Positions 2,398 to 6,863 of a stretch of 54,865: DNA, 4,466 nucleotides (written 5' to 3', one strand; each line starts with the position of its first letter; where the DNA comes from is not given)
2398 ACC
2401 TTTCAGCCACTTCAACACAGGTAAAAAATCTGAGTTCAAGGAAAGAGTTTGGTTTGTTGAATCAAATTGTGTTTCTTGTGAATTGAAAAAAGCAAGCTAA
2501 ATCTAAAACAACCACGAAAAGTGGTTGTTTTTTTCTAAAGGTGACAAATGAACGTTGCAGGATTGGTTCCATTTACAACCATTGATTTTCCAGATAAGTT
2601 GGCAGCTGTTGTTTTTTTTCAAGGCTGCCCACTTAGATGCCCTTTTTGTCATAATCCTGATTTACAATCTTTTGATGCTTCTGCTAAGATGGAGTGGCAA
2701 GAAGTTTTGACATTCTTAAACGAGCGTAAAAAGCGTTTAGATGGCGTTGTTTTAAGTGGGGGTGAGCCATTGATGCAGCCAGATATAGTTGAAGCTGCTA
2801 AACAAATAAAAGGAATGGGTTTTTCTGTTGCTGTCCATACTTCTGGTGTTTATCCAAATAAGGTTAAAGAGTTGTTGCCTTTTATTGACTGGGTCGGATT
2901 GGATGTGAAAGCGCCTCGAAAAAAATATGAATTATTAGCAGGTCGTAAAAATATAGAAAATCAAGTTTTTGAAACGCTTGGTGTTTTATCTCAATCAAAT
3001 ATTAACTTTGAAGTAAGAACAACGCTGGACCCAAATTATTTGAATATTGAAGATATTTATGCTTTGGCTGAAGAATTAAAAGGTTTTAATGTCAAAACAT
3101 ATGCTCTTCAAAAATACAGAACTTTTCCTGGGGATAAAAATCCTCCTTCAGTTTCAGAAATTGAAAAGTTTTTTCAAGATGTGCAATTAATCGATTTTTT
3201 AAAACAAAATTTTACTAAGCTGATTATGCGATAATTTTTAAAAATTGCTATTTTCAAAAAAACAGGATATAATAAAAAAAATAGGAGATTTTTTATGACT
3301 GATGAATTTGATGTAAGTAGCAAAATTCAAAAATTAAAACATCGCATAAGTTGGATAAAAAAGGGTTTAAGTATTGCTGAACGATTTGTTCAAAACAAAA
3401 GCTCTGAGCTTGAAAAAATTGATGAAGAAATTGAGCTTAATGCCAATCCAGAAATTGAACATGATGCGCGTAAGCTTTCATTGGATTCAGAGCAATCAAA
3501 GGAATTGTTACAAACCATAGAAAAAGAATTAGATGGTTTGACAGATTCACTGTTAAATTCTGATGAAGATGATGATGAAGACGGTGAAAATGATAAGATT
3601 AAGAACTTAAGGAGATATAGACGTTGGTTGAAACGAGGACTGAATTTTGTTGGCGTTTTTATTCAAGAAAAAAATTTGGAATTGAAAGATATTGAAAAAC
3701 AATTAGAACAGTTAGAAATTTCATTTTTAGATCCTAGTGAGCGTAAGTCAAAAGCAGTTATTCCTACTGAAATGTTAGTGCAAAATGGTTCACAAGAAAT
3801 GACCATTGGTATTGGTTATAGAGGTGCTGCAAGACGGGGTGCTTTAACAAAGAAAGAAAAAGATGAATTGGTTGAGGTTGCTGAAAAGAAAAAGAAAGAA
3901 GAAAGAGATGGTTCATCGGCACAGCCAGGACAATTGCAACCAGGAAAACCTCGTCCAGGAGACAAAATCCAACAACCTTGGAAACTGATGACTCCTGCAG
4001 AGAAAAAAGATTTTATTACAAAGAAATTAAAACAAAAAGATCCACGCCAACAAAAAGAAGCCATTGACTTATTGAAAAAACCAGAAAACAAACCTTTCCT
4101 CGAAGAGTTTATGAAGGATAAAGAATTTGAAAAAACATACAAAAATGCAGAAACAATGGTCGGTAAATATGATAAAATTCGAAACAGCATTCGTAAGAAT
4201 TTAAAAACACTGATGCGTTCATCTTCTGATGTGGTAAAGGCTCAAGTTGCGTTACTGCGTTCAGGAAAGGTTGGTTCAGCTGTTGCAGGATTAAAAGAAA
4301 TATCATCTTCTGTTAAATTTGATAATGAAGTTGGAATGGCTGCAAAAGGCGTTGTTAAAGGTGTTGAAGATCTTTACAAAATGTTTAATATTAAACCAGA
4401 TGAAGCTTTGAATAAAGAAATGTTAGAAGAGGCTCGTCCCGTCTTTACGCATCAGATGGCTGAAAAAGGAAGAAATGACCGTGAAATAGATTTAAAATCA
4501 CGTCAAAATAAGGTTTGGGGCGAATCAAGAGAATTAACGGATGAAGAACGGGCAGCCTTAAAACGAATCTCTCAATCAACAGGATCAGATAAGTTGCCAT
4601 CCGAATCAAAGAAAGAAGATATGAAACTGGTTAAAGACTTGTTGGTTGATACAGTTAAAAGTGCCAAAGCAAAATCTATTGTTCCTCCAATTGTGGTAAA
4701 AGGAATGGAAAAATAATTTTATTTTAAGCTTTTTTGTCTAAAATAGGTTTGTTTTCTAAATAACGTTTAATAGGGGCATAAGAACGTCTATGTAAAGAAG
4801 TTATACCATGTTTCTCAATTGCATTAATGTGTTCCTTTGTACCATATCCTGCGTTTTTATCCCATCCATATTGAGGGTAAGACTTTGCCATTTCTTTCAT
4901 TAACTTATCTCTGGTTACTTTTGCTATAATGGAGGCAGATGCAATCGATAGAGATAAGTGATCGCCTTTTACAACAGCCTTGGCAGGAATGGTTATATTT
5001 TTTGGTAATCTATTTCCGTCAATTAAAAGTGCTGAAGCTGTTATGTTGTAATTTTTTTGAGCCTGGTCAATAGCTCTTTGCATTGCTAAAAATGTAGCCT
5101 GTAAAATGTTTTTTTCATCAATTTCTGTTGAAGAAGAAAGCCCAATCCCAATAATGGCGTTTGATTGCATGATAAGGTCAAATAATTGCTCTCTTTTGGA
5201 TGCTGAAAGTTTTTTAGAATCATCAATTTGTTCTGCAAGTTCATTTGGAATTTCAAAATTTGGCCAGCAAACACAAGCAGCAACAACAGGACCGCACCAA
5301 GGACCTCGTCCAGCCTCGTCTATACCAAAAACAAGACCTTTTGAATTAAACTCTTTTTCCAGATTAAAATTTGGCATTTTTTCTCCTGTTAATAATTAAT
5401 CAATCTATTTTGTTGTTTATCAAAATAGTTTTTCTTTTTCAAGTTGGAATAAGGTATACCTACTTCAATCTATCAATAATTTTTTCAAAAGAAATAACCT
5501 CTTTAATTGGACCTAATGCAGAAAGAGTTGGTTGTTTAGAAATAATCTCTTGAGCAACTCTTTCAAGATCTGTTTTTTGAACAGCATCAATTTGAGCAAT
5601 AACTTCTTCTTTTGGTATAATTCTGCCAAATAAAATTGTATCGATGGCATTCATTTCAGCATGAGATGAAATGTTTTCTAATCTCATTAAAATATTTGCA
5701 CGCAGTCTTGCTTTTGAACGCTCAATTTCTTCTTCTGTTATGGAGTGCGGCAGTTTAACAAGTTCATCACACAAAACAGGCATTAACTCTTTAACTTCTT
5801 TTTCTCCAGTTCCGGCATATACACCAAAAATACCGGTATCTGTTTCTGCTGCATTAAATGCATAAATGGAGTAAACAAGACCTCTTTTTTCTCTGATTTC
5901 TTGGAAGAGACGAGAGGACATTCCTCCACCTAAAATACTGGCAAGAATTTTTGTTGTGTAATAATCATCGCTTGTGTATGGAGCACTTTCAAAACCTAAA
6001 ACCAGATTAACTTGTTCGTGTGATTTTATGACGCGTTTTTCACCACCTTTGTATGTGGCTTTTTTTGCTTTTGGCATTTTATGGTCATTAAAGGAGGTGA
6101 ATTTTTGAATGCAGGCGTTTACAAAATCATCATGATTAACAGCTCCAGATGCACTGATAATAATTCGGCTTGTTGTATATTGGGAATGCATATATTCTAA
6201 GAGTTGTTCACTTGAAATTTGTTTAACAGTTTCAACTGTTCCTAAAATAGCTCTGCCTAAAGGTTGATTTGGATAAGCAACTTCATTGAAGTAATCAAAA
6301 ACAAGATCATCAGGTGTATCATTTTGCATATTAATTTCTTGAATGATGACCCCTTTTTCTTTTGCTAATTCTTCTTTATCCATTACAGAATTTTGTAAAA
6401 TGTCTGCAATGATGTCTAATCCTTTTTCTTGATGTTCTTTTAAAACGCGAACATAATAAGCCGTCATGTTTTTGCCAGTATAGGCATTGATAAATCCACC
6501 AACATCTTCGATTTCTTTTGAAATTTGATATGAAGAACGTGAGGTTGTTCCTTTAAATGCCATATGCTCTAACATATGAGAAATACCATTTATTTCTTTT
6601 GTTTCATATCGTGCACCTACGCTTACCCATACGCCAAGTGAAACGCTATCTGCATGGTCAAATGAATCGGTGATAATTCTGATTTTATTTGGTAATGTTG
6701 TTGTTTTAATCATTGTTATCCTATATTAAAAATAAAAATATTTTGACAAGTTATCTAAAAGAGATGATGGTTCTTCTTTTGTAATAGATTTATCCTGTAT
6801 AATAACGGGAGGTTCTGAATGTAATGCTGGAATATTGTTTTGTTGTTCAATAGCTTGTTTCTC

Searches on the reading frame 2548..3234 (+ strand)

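Call 26: search_protein_families(library=pfam, proteins=[window:2548-3234:+], max_evalue=0.00001)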
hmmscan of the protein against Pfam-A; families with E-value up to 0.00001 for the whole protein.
window:2548-3234:+ (228 aa): 2 families
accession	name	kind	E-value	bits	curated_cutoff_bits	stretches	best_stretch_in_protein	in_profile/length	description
PF04055.27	Radical_SAM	-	4.2e-21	76.3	29.5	1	21-174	1-163/166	Radical SAM superfamily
PF13353.11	Fer4_12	-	3.1e-12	47.4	22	1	20-126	8-121/137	4Fe-4S single cluster domain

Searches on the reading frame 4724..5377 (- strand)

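Call 26: search_protein_families(library=pfam, proteins=[window:4724-5377:-], max_evalue=0.00001)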
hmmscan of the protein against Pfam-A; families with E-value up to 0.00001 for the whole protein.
window:4724-5377:- (217 aa): 1 family
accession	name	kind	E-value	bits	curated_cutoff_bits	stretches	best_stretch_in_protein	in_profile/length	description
PF01351.25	RNase_HII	-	5.6e-43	147.6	25.8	1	18-201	2-197/199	Ribonuclease HII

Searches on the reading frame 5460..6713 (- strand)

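Call 26: search_protein_families(library=pfam, proteins=[window:5460-6713:-], max_evalue=0.00001)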
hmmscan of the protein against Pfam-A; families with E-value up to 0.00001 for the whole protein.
window:5460-6713:- (417 aa): 2 families
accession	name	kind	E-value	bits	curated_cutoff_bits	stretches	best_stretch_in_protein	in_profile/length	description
PF00675.25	Peptidase_M16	-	1.9e-41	141.9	22.3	1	13-159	2-148/149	Insulinase (Peptidase family M16)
PF05193.26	Peptidase_M16_C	-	4.4e-37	128.1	23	1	166-337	2-181/181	Peptidase M16 inactive domain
